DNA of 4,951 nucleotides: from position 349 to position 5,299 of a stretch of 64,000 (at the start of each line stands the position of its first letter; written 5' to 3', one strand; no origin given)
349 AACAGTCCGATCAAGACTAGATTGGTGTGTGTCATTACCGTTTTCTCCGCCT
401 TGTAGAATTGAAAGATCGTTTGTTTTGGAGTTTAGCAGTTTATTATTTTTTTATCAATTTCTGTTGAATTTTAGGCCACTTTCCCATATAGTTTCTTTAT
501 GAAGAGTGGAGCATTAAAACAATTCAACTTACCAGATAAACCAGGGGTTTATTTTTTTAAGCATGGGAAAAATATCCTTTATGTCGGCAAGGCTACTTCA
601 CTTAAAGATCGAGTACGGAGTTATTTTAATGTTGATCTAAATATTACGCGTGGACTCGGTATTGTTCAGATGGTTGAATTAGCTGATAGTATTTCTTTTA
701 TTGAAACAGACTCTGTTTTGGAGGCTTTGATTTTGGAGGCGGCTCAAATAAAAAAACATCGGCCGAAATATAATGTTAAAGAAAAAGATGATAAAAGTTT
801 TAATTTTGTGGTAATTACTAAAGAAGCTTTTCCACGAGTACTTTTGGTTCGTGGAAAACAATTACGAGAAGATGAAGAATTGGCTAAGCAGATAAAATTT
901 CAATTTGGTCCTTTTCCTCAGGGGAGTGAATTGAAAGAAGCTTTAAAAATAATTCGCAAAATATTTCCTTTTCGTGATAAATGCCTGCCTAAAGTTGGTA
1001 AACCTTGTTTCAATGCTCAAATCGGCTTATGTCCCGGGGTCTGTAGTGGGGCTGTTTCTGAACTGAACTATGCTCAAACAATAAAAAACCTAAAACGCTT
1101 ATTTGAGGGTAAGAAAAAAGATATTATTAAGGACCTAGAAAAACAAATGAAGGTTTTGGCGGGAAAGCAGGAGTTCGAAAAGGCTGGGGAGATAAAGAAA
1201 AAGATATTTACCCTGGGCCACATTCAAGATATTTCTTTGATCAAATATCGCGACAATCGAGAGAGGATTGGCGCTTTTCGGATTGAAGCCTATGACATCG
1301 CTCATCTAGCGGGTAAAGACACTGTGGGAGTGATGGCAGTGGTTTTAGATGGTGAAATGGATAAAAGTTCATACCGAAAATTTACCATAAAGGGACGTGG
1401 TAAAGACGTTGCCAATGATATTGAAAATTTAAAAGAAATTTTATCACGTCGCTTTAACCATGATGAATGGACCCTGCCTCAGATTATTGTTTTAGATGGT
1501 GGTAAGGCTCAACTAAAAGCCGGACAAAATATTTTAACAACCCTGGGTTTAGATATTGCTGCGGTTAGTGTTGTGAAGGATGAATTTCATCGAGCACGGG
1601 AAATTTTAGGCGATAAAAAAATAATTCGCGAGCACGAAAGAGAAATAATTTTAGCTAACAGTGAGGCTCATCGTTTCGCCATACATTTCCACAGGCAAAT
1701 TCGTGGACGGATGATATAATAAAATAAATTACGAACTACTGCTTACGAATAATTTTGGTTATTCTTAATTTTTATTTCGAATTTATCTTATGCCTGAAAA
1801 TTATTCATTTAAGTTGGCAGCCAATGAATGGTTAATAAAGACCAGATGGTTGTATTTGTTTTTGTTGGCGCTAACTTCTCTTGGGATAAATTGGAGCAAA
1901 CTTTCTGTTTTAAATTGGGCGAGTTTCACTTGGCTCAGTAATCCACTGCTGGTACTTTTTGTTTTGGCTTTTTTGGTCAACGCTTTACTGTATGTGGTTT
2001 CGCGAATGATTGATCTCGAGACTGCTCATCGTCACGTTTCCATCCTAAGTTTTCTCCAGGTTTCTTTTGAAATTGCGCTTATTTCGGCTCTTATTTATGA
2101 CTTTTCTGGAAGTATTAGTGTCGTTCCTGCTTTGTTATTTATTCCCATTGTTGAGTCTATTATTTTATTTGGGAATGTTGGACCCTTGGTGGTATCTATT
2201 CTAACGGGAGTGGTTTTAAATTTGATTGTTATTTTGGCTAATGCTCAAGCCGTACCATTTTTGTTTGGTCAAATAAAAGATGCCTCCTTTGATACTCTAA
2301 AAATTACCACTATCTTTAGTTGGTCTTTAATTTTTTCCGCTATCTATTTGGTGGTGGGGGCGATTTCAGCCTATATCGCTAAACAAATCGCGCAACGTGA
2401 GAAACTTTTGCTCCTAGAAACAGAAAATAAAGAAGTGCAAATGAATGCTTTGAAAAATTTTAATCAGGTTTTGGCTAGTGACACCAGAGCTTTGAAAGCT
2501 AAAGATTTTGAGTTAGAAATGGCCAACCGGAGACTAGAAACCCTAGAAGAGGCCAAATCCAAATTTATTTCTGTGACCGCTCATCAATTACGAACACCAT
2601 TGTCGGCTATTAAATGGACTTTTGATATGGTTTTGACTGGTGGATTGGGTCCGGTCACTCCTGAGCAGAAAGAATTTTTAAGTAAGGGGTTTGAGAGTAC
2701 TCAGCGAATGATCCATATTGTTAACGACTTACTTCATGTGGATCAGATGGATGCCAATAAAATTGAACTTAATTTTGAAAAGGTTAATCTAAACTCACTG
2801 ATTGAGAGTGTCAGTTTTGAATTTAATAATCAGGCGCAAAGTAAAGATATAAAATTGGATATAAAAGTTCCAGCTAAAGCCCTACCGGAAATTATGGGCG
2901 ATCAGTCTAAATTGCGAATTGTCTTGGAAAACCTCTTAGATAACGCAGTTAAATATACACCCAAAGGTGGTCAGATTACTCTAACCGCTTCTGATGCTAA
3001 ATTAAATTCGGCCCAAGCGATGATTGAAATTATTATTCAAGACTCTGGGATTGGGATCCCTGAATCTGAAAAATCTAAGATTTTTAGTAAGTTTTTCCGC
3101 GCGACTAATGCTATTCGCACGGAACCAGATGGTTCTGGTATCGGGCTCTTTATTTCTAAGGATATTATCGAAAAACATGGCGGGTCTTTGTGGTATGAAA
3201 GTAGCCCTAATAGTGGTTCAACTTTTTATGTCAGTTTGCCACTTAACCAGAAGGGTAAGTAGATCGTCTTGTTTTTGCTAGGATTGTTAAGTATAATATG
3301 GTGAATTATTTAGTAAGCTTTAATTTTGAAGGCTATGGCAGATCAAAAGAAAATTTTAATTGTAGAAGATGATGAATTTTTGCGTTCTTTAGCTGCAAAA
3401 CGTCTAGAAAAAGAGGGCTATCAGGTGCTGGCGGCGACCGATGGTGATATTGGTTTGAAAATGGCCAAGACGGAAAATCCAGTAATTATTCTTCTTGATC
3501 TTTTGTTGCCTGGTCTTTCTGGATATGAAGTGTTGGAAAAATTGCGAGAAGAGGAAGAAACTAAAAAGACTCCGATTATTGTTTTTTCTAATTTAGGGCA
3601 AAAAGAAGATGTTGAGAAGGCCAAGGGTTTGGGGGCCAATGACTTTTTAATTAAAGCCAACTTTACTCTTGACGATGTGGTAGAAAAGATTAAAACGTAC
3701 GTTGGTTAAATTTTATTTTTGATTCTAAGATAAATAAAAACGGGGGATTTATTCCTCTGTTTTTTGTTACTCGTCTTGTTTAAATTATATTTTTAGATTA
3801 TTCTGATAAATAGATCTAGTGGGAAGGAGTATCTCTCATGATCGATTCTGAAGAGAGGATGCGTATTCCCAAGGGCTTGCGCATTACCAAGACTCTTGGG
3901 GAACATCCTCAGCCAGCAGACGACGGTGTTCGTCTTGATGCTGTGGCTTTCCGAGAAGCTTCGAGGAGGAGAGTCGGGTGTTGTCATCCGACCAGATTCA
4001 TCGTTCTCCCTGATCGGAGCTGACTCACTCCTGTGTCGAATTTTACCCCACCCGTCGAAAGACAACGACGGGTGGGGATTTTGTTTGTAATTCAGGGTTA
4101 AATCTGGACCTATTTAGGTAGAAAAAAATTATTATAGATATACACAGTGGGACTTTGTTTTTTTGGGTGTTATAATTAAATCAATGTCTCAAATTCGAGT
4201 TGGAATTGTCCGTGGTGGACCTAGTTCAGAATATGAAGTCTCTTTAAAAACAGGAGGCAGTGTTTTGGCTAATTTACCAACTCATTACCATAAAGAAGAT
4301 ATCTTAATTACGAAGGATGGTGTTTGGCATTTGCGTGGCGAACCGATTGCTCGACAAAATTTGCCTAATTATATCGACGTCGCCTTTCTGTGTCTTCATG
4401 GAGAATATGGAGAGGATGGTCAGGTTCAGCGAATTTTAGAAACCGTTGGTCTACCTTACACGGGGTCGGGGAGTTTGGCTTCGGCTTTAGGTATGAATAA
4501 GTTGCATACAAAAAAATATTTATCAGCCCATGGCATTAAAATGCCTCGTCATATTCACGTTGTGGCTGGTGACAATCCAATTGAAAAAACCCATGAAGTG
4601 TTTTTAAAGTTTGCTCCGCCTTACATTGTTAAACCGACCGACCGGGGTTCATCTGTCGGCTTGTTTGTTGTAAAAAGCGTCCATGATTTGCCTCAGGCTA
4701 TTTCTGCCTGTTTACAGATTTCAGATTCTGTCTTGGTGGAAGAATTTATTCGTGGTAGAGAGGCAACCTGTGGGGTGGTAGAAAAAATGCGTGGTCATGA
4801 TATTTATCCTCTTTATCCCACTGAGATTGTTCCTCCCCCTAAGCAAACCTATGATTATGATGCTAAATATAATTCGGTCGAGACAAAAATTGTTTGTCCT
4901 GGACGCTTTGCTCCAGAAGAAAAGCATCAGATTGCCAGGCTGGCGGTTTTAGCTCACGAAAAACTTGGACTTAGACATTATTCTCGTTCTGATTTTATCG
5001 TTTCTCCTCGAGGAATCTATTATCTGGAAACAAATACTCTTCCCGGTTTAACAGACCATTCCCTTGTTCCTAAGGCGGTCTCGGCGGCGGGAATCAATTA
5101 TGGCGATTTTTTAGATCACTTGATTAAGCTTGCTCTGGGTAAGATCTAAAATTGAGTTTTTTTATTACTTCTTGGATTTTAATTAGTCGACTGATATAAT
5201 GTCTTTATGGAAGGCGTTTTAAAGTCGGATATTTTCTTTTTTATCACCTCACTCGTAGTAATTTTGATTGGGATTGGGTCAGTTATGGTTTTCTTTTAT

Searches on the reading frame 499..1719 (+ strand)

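Call 41: search_protein_families(library=pfam, proteins=[window:499-1719:+], max_evalue=0.0001)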
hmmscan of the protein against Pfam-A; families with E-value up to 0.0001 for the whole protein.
window:499-1719:+ (406 aa): 2 families
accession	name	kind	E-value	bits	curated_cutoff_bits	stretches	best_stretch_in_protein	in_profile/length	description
PF08459.17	UvrC_RNaseH_dom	-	1.4e-31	110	22.3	1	261-393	12-157/159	UvrC RNAse H endonuclease domain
PF01541.30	GIY-YIG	-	8.5e-06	26.4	22.6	1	15-92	2-78/78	GIY-YIG catalytic domain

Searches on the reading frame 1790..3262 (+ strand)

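Call 41: search_protein_families(library=pfam, proteins=[window:1790-3262:+], max_evalue=0.0001)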
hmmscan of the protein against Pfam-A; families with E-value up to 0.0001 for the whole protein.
window:1790-3262:+ (490 aa): 2 families
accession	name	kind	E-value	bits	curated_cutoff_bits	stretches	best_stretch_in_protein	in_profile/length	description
PF02518.31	HATPase_c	-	2.2e-29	102.6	26.4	1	370-486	1-110/111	Histidine kinase-, DNA gyrase B-, and HSP90-like ATPase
PF00512.31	HisKA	-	9.8e-14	51.6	26.9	1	255-322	1-65/66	His Kinase A (phospho-acceptor) domain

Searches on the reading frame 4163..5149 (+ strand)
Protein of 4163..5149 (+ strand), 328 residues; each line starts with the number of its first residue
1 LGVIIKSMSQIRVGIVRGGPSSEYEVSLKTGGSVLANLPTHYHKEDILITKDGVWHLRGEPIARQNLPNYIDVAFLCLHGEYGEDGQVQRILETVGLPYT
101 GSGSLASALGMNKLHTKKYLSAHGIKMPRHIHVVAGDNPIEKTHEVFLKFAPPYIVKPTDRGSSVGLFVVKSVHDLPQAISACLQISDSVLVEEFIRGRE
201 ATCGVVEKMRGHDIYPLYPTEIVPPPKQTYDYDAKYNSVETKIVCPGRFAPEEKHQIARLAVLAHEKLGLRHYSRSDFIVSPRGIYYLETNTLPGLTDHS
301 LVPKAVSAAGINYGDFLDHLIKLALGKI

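Call 41: search_protein_families(library=pfam, proteins=[window:4163-5149:+], max_evalue=0.0001)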
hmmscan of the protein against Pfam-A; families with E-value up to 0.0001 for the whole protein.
window:4163-5149:+ (328 aa): 4 families
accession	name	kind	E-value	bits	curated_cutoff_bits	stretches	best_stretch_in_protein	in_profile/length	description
PF07478.18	Dala_Dala_lig_C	-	3.9e-42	144.5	24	1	122-322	4-204/204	D-ala D-ala ligase C-terminus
PF01820.27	Dala_Dala_lig_N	-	2e-21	77.2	34.6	2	64-102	83-121/121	D-ala D-ala ligase N-terminus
PF02655.19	ATP-grasp_3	-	2.4e-07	31.4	23.2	1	112-291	3-154/160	ATP-grasp domain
PF02222.28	ATP-grasp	-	6.1e-06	26.4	27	1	120-217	3-99/179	ATP-grasp domain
